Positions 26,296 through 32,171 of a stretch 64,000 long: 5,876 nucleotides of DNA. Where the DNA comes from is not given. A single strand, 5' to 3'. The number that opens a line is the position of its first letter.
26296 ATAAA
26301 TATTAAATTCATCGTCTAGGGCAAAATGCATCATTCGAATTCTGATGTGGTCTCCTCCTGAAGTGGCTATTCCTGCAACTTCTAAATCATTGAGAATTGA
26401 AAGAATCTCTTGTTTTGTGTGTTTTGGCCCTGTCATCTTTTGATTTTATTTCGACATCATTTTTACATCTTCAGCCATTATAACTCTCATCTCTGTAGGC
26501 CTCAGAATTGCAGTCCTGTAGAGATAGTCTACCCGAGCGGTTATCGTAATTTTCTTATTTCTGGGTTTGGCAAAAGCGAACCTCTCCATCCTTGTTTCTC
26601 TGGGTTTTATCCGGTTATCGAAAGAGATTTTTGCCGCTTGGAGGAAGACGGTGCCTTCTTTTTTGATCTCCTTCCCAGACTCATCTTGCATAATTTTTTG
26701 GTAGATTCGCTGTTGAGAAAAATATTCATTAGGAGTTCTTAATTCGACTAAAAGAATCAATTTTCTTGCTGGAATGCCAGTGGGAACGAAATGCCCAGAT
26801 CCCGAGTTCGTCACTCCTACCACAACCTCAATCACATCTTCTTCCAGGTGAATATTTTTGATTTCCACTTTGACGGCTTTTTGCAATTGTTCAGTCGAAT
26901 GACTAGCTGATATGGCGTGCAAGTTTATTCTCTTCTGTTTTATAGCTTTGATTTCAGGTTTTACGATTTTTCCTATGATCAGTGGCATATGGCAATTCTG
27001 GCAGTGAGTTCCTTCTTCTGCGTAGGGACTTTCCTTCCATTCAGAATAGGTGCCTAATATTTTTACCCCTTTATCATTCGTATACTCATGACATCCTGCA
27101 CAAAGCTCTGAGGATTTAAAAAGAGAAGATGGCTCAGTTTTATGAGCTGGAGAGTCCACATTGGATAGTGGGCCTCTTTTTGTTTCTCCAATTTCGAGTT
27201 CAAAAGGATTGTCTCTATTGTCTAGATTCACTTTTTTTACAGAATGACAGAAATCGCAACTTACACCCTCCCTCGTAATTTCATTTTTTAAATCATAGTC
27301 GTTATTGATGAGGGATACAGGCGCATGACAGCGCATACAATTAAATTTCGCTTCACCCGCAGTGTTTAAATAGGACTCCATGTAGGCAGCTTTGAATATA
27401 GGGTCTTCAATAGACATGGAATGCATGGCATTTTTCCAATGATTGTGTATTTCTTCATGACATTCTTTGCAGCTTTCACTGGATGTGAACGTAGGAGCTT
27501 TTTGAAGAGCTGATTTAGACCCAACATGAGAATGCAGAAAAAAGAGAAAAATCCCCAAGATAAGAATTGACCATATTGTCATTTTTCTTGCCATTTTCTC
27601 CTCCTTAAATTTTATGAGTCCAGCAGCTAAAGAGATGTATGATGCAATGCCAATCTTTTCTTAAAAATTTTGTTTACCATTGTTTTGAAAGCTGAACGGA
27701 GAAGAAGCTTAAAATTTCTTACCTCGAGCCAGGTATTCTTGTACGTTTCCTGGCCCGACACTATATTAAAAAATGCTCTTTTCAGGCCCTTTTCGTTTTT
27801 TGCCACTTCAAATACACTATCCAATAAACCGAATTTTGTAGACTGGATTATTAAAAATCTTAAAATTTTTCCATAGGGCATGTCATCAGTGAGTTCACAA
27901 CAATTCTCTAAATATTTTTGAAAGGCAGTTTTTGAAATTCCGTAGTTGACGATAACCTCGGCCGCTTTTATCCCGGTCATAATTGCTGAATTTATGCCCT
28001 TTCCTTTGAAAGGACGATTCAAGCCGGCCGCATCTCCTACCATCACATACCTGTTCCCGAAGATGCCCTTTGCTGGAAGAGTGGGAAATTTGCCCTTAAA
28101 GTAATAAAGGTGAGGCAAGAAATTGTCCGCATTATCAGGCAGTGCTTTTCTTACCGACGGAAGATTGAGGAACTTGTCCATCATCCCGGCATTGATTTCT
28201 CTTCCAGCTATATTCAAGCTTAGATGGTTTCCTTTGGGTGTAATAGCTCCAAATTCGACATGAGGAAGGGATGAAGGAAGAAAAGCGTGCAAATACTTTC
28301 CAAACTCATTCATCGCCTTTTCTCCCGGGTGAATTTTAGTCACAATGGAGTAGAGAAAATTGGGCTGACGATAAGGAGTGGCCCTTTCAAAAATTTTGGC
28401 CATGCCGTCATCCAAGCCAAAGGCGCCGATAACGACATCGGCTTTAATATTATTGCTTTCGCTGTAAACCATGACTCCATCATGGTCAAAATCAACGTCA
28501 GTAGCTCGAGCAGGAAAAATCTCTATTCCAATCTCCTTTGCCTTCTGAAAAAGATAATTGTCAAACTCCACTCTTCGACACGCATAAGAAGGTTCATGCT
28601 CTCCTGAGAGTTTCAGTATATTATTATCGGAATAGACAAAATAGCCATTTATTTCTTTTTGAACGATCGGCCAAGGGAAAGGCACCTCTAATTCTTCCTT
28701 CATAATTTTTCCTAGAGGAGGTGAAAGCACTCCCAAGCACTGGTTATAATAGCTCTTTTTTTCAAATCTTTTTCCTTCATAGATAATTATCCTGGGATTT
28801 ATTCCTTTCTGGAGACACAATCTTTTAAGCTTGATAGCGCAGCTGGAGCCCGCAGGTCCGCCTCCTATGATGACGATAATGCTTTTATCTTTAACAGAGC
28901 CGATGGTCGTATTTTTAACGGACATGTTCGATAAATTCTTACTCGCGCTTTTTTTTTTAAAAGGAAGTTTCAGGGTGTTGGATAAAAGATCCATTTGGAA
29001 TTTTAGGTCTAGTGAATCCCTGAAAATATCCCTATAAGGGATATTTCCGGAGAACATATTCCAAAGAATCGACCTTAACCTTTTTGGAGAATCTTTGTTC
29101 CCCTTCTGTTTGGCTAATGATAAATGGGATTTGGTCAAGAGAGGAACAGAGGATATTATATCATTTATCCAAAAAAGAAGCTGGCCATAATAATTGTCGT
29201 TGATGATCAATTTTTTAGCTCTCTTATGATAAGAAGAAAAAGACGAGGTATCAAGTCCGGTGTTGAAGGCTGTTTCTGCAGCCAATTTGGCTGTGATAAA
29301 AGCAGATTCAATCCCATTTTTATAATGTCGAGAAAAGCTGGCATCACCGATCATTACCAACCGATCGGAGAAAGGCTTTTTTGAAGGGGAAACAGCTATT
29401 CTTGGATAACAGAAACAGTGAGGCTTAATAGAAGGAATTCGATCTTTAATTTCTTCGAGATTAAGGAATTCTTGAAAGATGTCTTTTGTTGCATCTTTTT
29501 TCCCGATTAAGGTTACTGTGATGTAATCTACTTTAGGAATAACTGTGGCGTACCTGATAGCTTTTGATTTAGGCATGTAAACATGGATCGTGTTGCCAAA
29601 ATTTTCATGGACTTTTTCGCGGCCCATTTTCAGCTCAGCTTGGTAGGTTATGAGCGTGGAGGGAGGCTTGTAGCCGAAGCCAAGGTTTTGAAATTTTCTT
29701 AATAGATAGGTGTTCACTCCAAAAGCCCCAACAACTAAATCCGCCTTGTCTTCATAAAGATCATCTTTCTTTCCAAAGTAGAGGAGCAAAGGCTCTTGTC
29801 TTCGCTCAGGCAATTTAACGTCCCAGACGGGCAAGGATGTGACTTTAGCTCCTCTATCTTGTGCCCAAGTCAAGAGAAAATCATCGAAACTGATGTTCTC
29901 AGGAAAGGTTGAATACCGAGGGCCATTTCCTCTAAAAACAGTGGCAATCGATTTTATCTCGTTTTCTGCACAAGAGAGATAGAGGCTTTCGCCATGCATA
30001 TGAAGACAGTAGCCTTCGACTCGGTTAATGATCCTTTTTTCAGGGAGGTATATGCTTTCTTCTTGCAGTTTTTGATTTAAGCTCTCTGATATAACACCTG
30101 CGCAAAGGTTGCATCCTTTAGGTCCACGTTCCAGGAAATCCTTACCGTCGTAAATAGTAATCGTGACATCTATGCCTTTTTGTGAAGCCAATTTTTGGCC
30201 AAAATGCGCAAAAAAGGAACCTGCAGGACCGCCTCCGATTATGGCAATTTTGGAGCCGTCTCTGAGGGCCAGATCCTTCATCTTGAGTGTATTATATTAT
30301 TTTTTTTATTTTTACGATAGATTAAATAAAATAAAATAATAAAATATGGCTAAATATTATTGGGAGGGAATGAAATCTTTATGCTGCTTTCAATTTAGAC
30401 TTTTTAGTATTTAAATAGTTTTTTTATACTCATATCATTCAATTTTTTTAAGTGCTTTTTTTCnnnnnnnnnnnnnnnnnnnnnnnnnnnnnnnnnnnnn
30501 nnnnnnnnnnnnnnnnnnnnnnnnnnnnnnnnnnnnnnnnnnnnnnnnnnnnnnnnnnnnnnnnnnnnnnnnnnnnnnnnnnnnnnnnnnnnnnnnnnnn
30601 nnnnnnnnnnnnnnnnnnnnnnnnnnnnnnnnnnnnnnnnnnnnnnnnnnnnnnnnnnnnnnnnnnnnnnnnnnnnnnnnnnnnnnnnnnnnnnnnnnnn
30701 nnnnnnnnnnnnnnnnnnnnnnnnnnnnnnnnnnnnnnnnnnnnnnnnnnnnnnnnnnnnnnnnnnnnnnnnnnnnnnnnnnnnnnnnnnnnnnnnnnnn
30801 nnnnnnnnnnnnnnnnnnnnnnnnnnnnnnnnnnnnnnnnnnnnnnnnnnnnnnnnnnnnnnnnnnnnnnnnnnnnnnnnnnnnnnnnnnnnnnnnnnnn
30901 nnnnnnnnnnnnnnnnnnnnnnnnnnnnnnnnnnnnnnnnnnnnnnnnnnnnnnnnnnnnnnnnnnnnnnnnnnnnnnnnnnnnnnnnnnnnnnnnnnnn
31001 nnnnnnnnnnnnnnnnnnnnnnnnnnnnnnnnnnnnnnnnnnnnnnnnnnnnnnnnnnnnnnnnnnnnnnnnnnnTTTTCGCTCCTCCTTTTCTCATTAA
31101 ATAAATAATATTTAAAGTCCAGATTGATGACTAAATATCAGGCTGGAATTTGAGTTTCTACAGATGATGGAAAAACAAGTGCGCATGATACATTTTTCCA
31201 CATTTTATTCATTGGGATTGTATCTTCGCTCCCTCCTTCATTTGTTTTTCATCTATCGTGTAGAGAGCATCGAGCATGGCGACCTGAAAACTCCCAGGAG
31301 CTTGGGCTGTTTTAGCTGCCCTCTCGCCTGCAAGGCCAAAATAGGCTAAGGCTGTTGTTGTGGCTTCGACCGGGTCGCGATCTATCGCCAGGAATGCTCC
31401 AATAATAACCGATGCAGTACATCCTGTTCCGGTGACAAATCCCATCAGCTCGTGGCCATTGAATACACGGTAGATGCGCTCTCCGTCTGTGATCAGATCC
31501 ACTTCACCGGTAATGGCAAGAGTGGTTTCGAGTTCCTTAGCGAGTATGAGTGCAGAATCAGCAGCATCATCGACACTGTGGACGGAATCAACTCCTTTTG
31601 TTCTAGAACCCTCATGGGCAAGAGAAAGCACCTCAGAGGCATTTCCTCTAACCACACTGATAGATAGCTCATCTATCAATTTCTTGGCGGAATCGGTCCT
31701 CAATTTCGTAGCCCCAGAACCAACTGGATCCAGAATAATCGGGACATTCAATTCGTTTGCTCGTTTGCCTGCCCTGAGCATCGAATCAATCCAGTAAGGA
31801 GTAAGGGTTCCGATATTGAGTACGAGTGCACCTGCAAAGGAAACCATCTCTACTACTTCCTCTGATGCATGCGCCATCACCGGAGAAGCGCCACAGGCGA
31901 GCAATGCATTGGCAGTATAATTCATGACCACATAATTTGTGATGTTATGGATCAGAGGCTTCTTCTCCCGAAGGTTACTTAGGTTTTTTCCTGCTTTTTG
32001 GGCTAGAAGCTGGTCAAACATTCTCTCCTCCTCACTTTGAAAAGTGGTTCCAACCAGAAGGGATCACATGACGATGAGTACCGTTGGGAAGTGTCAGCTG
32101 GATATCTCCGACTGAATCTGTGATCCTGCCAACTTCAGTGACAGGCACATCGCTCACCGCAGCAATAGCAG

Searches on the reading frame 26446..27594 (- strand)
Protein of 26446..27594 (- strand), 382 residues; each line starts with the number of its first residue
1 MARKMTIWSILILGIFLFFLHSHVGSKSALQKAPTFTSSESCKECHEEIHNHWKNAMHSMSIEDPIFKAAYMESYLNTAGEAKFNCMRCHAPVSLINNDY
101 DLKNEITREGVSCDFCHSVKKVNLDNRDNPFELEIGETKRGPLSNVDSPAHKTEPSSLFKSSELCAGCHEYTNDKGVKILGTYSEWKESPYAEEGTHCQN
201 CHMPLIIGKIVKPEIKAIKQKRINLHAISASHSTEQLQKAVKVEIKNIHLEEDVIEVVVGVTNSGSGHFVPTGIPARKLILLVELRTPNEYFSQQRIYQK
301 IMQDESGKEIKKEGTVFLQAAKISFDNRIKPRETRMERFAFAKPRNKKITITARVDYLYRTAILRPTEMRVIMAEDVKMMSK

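Call 52: search_protein_families(library=pfam, proteins=[window:26446-27594:-], max_evalue=0.00001)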
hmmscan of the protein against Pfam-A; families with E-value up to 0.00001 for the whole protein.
window:26446-27594:- (382 aa): 3 families
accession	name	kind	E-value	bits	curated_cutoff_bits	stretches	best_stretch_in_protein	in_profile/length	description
PF13435.11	Cytochrome_C554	-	3.6e-10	41.1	20.8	1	41-118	1-84/84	Cytochrome c554 and c-prime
PF22113.1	Mtrc-MtrF_II-IV_dom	-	7.6e-06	26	30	0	106-204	77-165/176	Outer membrane cytochrome MtrC/MtrF-like, domains II/IV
PF14522.11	Cytochrome_C7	-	7.8e-06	26.1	24.8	0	83-169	13-66/67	Cytochrome c7 and related cytochrome c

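Call 75: search_protein_families(library=ncbifam, proteins=[window:26446-27594:-], max_evalue=0.00001)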
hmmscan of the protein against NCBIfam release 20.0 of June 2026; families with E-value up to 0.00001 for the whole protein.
window:26446-27594:- (382 aa): 2 families
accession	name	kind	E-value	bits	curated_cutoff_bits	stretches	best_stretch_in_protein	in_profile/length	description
NF040886.1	cyt_C_like_Sec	equivalog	5.9e-20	71.2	250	1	102-359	146-402/423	multiheme c-type cytochrome (seleno)protein ExtKL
NF041198.1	UshA_like_PCGU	equivalog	2.4e-06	26.4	275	1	27-122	396-484/519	UshA-like (seleno)protein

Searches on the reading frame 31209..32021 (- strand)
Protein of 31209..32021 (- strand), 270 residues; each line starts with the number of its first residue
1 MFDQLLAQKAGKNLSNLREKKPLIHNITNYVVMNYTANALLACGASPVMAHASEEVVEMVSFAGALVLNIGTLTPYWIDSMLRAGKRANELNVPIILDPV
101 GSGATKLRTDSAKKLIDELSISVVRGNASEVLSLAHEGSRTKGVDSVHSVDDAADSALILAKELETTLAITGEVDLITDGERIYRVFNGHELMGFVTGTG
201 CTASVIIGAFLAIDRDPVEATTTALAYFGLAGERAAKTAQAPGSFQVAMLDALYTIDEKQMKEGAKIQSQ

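Call 73: search_protein_families(library=pfam, proteins=[window:31209-32021:-], max_evalue=1)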
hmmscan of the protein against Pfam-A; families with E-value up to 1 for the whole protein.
window:31209-32021:- (270 aa): 3 families
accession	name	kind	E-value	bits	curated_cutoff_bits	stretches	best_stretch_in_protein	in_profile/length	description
PF02110.20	HK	-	3.6e-85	285.7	27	1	14-258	1-246/247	Hydroxyethylthiazole kinase family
PF08543.17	Phos_pyr_kin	-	5.3e-08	33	27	1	87-236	81-236/246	Phosphomethylpyrimidine kinase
PF01256.23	Carb_kinase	-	0.00028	20.9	27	1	149-241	137-229/242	NAD(P)H-hydrate dehydratase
